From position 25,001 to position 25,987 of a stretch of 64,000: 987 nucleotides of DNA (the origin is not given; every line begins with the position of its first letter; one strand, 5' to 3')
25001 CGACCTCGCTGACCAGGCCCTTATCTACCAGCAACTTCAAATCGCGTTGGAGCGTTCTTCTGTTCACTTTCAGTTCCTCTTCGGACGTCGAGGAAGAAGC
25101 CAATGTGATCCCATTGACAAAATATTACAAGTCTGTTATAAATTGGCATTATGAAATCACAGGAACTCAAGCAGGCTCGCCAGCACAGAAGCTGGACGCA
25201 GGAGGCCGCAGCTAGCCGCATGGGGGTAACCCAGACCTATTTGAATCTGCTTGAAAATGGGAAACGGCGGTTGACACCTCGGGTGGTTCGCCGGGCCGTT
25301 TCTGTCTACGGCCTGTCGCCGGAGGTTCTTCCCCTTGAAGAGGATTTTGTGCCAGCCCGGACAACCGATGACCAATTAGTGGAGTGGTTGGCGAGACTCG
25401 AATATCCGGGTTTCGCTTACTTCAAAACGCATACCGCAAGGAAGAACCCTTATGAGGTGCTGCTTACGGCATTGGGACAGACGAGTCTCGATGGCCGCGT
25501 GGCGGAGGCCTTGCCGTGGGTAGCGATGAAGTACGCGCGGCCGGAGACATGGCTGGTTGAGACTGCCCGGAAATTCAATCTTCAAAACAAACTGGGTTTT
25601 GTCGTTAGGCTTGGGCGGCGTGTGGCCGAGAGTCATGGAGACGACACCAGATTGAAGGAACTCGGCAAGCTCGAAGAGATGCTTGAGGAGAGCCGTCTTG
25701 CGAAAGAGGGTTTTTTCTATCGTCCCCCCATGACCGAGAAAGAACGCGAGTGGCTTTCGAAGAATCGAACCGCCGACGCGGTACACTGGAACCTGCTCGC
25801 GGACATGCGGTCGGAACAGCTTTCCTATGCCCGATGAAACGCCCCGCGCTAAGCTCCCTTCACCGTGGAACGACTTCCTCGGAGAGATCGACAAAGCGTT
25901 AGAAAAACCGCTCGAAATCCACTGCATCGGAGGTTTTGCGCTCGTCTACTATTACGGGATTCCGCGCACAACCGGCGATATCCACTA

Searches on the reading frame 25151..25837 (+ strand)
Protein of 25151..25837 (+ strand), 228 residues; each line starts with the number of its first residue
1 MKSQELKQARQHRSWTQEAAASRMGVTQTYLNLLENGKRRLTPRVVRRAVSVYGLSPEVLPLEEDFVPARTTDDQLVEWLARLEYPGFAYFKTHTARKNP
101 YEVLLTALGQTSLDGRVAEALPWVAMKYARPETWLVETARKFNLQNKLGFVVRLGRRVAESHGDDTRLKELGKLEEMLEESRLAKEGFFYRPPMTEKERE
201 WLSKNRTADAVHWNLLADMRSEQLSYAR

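Call 3: search_protein_families(library=pfam, proteins=[window:25151-25837:+], max_evalue=1)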
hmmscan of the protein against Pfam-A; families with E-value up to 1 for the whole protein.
window:25151-25837:+ (228 aa): 5 families
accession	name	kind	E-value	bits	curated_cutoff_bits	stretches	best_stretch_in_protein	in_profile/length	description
PF13560.12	HTH_31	-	2e-14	54.1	27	1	4-60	4-61/64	Helix-turn-helix domain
PF01381.28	HTH_3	-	3.6e-13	49.8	23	1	6-60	1-55/55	Helix-turn-helix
PF12844.13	HTH_19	-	3.1e-08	33.9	30.2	1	6-58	4-56/64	Helix-turn-helix domain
PF13744.12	HTH_37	-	0.0011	19.2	27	1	6-38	23-55/80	Helix-turn-helix domain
PF13413.12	HTH_25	-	0.0018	18.5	24.6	1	6-38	2-34/62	Helix-turn-helix domain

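Call 4: search_protein_families(library=ncbifam, proteins=[window:25151-25837:+], max_evalue=1)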
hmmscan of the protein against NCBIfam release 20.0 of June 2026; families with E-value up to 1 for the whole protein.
window:25151-25837:+ (228 aa): 10 families
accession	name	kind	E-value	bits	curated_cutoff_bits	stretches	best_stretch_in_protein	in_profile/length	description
TIGR03070.1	couple_hipB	subfamily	4.8e-08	32.8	71.65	1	3-55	4-56/58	type II toxin-antitoxin system Y4mF family antitoxin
NF038139.1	Reg_Aceta_RamB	equivalog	0.00011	21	700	1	5-59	6-60/465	acetate metabolism transcriptional regulator RamB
NF007271.0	PRK09726.1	equivalog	0.00069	19.6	79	1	5-40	16-51/88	type II toxin-antitoxin system antitoxin HipB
NF041951.1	phage_RstR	subfamily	0.0019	18.5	80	1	3-64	4-65/108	RstR family transcriptional repressor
TIGR02147.1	Fsuc_second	paralog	0.013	15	50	1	10-55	23-69/272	TIGR02147 family protein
NF058600.1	TransRegSco1979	equivalog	0.025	13.6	350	1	3-57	10-64/280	Sco1979 family transcriptional regulator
TIGR00270.2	TIGR00270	equivalog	0.064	13.1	110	1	5-38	79-112/159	multiprotein bridging factor aMBF1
TIGR03830.1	CxxCG_CxxCG_HTH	subfamily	0.071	12.9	61.8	1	2-41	66-105/127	type II TA system antitoxin MqsA family protein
NF047948.1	male_kill_WMK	equivalog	0.11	11.9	300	1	3-41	164-202/300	WO male-killing family protein Wmk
NF007408.0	PRK09943.1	equivalog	0.2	11.2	211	1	4-57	10-63/185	HTH-type transcriptional regulator PuuR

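Call 5: search_protein_families(library=padloc, proteins=[window:25151-25837:+], max_evalue=1)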
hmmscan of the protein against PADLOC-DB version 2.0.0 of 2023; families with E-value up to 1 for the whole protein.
window:25151-25837:+ (228 aa): 7 families
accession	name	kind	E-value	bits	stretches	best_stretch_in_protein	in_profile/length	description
PDLC02926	HTH_VI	-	1.7e-08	32.6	1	3-59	3-59/92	-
PDLC03665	Control_protein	-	0.00023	19.4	1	4-59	11-67/77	control protein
PDLC03949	RmrA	-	0.00095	16.1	1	2-49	3-50/363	-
PDLC03943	RmrA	-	0.0044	14.1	1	4-60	5-61/370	-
PDLC03947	RmrA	-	0.014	12.3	1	3-55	13-65/383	-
PDLC04142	capH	-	0.022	13.9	1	5-51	10-56/103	capH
PDLC03954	RmrA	-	0.044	10.7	1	2-47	11-56/380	-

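Call 8: search_solved_structures(query=window:25151-25837:+, max_evalue=1)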
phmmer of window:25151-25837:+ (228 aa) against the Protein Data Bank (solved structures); distinct sequences matched with E-value up to 1: 11.
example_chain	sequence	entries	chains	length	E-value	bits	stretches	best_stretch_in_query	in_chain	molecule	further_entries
3kxa_A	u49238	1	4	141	0.0054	19.9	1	9-58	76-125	Putative uncharacterized protein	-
8tac_A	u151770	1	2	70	0.05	16.7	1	4-55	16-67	DBP48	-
2wiu_B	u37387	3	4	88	0.2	14.7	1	5-59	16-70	HTH-TYPE TRANSCRIPTIONAL REGULATOR HIPB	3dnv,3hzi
1r63_A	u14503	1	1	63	0.2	14.7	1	5-58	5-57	REPRESSOR PROTEIN FROM BACTERIOPHAGE 434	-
1per_L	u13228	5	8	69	0.24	14.5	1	5-58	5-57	PROTEIN (434 REPRESSOR) | 434 REPRESSOR | REPRESSOR PROTEIN CI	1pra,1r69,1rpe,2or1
8bny_A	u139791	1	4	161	0.26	14.4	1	5-55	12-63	Immunity repressor protein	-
5k98_B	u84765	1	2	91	0.26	14.4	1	5-57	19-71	Antitoxin HipB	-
4yg4_A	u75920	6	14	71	0.37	13.9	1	5-42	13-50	Antitoxin HipB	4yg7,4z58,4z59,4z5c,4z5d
4yg1_A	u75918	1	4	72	0.39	13.8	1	5-42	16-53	Antitoxin HipB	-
4z5h_A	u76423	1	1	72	0.52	13.4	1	5-42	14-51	Antitoxin HipB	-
2r63_A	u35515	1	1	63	0.6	13.2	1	15-58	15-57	REPRESSOR PROTEIN FROM BACTERIOPHAGE 434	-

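Call 10: find_homologous_proteins(query=window:25151-25837:+)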
Query window:25151-25837:+ (228 aa): 580 proteins with E <= 0.001 among 6471 candidates; the best 120 are listed.
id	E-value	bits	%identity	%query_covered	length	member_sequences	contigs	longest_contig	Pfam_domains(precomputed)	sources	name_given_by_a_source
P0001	6.4e-134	463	91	100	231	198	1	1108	PF13744.13,PF12844.14,PF01381.29,PF13560.13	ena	-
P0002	1.5e-133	461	91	100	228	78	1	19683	PF13744.13,PF12844.14,PF01381.29,PF13560.13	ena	-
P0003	1.8e-132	458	90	100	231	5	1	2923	PF13744.13,PF12844.14,PF01381.29,PF13560.13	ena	-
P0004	2.2e-128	445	87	100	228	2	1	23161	PF12844.14,PF01381.29,PF13560.13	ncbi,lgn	-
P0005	2.3e-128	444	88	100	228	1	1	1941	PF12844.14,PF01381.29,PF13560.13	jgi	jgi:transcriptional regulator with XRE-family HTH domain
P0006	5.2e-128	443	87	100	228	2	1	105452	PF12844.14,PF01381.29,PF13560.13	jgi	jgi:transcriptional regulator with XRE-family HTH domain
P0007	9.3e-128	442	87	100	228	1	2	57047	PF12844.14,PF01381.29,PF13560.13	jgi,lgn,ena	jgi:transcriptional regulator with XRE-family HTH domain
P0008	3.6e-127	441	86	100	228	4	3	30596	PF13744.13,PF12844.14,PF01381.29,PF13560.13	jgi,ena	-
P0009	2.5e-126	438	86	100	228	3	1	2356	PF13744.13,PF12844.14,PF01381.29,PF13560.13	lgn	-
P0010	3.2e-125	434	86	100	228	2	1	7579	PF12844.14,PF01381.29,PF13560.13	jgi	-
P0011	4.0e-125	434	86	100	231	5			PF13744.13,PF12844.14,PF01381.29,PF13560.13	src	-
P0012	6.5e-125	433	85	100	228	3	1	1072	PF12844.14,PF01381.29,PF13560.13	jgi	-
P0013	1.2e-124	432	85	100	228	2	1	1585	PF13744.13,PF12844.14,PF01381.29,PF13560.13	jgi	jgi:transcriptional regulator with XRE-family HTH domain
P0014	1.6e-124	432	86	100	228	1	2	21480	PF13744.13,PF12844.14,PF01381.29,PF13560.13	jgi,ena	-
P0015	6.6e-124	430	84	100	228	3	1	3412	PF12844.14,PF01381.29,PF13560.13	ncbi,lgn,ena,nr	ncbi:MAG TPA: helix-turn-helix transcriptional regulator [Candidatus Acidoferrum sp.]|nr:helix-turn-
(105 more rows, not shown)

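Call 25: predict_structure(alignment_id=A2)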
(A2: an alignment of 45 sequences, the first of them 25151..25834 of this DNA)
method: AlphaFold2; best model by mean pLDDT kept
length: 228 residues; sequences in the alignment: 45
mean_pLDDT: 87.0   pTM: 0.82
mean pLDDT of the five models: 87.0, 86.0, 84.5, 83.7, 75.4
residues with pLDDT >= 90: 133; 70-90: 70; 50-70: 21; < 50: 4
segments of 3 or more residues with pLDDT < 50: 188-190
pLDDT, mean of each block of 10 residues (from residue 1): 94 96 97 96 92 91 85 93 92 88 94 88 95 93 89 92 92 92 57 69 67 72 79
secondary structure, 60 per line:
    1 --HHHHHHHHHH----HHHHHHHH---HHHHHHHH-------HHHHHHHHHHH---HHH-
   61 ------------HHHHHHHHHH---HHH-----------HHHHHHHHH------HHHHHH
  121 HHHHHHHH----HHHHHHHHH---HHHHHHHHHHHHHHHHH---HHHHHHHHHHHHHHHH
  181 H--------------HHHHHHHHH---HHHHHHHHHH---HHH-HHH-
elements in order: H3-12 H17-24 H28-35 H43-53 H73-82 H100-108 H115-128 H133-141 H145-161 H165-181 H196-204 H208-217

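Call 30: fold_search(model_id=the predicted structure, library=pdb)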
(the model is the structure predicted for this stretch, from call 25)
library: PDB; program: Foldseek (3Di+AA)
matches with E <= 10: 472; with E <= 0.001: 0
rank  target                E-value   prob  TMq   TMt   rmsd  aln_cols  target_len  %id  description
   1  6jq1_A                9.2e-02  1.00  0.25  0.43  11.9       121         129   14  Crystal Structure of DdrO from Deinococcus geothermalis (released 2019-08-28)
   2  1b0n_A                1.1e-01  1.00  0.25  0.53   8.5        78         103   23  SINR PROTEIN/SINI PROTEIN COMPLEX (released 1999-01-13)
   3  6jq1_B                1.2e-01  1.00  0.24  0.41  11.9       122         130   15  Crystal Structure of DdrO from Deinococcus geothermalis (released 2019-08-28)
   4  9a7f_A                1.3e-01  1.00  0.25  0.41   6.9       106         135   23  Integrative model of RGHR-DLDH1 by crosslinking MS and deep learning (released 2024-09-18)
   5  5tn0_MODEL_1_A        1.3e-01  1.00  0.24  0.70   4.3        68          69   22  Solution Structure of the N-terminal DNA-binding domain of the master biofilm-regulator SinR from Bacillus sub (released 2017-10-25)
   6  6w1a_B                1.3e-01  0.84  0.25  0.22  14.8       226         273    8  Crystal structure of Streptococcus dysgalactiae SHP pheromone receptor Rgg2 bound to DNA (released 2020-10-21)
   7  8p8o_F                1.4e-01  1.00  0.26  0.39   8.9       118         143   17  M. tuberculosis dUTPase - Stl1-159 (StlNT) complex structure (released 2024-11-27)
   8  3zkc_B                1.6e-01  1.00  0.23  0.79   1.6        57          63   23  Crystal structure of the master regulator for biofilm formation SinR in complex with DNA. (released 2013-03-06)
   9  5fd4_A                1.6e-01  0.57  0.24  0.18  14.7       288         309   11  Crystal Structure of ComR from Streptococcus suis (released 2016-11-02)
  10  3vk0_C                1.7e-01  1.00  0.24  0.59   1.8        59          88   19  Crystal Structure of hypothetical transcription factor NHTF from Neisseria (released 2012-03-14)
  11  6rnx_A                1.7e-01  1.00  0.25  0.44  12.3       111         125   16  Crystal structure of the essential repressor DdrO from radiation-resistant Deinococcus bacteria (Deinococcus deserti) (released 2019-10-09)
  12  3qq6_B                1.7e-01  1.00  0.25  0.76   2.9        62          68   22  The N-terminal DNA binding domain of SinR from Bacillus subtilis (released 2011-06-15)
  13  4yv6_C                1.8e-01  0.66  0.23  0.20  15.0       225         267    9  X-ray crystal structure of Streptococcus dysgalactiae SHP pheromone receptor Rgg2 (released 2015-04-08)
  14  4yv6_D                1.9e-01  0.54  0.23  0.20  17.2       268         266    8  X-ray crystal structure of Streptococcus dysgalactiae SHP pheromone receptor Rgg2 (released 2015-04-08)
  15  3zkc_A                2.0e-01  1.00  0.24  0.81   2.0        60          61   22  Crystal structure of the master regulator for biofilm formation SinR in complex with DNA. (released 2013-03-06)
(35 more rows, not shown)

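Call 35: search_protein_families(library=pfam, alignment_id=A4, max_evalue=0.01)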
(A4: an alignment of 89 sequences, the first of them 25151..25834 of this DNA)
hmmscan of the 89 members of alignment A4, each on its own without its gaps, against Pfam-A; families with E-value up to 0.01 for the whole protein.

A. member 1, window:25151-25834:+ (228 aa): 5 families
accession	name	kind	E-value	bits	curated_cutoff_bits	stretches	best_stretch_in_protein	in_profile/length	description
PF13560.12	HTH_31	-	2e-14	54.1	27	1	4-60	4-61/64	Helix-turn-helix domain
PF01381.28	HTH_3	-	3.6e-13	49.8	23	1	6-60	1-55/55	Helix-turn-helix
PF12844.13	HTH_19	-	3.1e-08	33.9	30.2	1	6-58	4-56/64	Helix-turn-helix domain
PF13744.12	HTH_37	-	0.0011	19.2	27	1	6-38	23-55/80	Helix-turn-helix domain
PF13413.12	HTH_25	-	0.0018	18.5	24.6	1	6-38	2-34/62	Helix-turn-helix domain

B. families by the number of members that match (of 89 scanned): 14 families
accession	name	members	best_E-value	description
PF01381.28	HTH_3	67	7.2e-17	Helix-turn-helix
PF13560.12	HTH_31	67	1.8e-14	Helix-turn-helix domain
PF12844.13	HTH_19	53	5.9e-11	Helix-turn-helix domain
PF13413.12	HTH_25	50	7.9e-07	Helix-turn-helix domain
PF13744.12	HTH_37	37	8.6e-06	Helix-turn-helix domain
PF04545.22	Sigma70_r4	10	0.00032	Sigma-70, region 4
PF13443.12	HTH_26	3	0.0025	Cro/C1-type HTH DNA-binding domain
PF22495.2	HTH_92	2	9e-05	RsaL-like HTH domain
PF17762.8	HTH_ParB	1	0.00033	ParB HTH domain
PF21291.3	CYNS_N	1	0.00081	Cyanate hydratase, N-terminal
PF15943.11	YdaS_toxin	1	0.003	Bacterial toxin YdaS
PF15731.11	MqsA_antitoxin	1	0.0041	Antitoxin component of bacterial toxin-antitoxin system, MqsA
PF13552.11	DUF4127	1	0.0047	Protein of unknown function (DUF4127)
PF05230.16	MASE2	1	0.0059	MASE2 domain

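Call 78: fold_search(model_id=the predicted structure, library=viral)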
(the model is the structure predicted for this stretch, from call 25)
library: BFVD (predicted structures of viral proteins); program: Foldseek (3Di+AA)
matches with E <= 10: 966; with E <= 0.001: 0
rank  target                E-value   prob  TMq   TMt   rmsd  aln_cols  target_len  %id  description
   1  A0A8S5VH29            6.8e-03  1.00  0.25  0.35  17.4       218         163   13  Helix-turn-helix domain protein [Siphoviridae sp. ctNxi14]
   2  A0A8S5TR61            1.9e-02  1.00  0.25  0.39  11.9       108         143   16  Helix-turn-helix domain protein [Siphoviridae sp. ctss15]
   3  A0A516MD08            2.1e-02  1.00  0.25  0.72   4.8        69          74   32  (no name in the UniProt tables at hand)
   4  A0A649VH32            2.9e-02  1.00  0.25  0.46   5.5        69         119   29  Cro protein [Mycobacterium phage LilMoolah]
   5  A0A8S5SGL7            3.1e-02  0.80  0.24  0.17  22.8       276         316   16  Repressor protein CI [Siphoviridae sp. ctzyE57]
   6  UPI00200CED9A         4.7e-02  1.00  0.25  0.52   9.1        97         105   22  (no name look-up for this kind of identifier)
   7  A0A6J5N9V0            6.2e-02  1.00  0.24  0.64   4.5        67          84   31  Couple_hipB, transcriptional regulator, y4mF family [uncultured Caudovirales phage]
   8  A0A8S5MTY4            6.5e-02  0.99  0.25  0.32  11.4       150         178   18  Helix-turn-helix domain protein [Siphoviridae sp. ctP6113]
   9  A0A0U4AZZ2            6.8e-02  1.00  0.25  0.76   3.6        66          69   24  (no name in the UniProt tables at hand)
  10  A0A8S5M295            6.8e-02  1.00  0.24  0.76   7.8        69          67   29  Helix-turn-helix domain protein [Siphoviridae sp. cttDR14]
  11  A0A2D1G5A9            7.4e-02  1.00  0.24  0.32   8.7       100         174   21  HTH cro/C1-type domain-containing protein [Staphylococcus phage phiSa2wa_st1]
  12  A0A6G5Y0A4            8.1e-02  1.00  0.23  0.68   0.5        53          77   32  (no name in the UniProt tables at hand)
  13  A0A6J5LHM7            8.1e-02  1.00  0.23  0.65   0.8        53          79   23  HTH_XRE domain containing protein [uncultured Caudovirales phage]
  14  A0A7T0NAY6            8.1e-02  1.00  0.25  0.32  12.6        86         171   19  HTH cro/C1-type domain-containing protein [Arthrobacter phage Jinkies]
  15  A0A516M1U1            8.5e-02  1.00  0.24  0.37  12.3        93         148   18  (no name in the UniProt tables at hand)
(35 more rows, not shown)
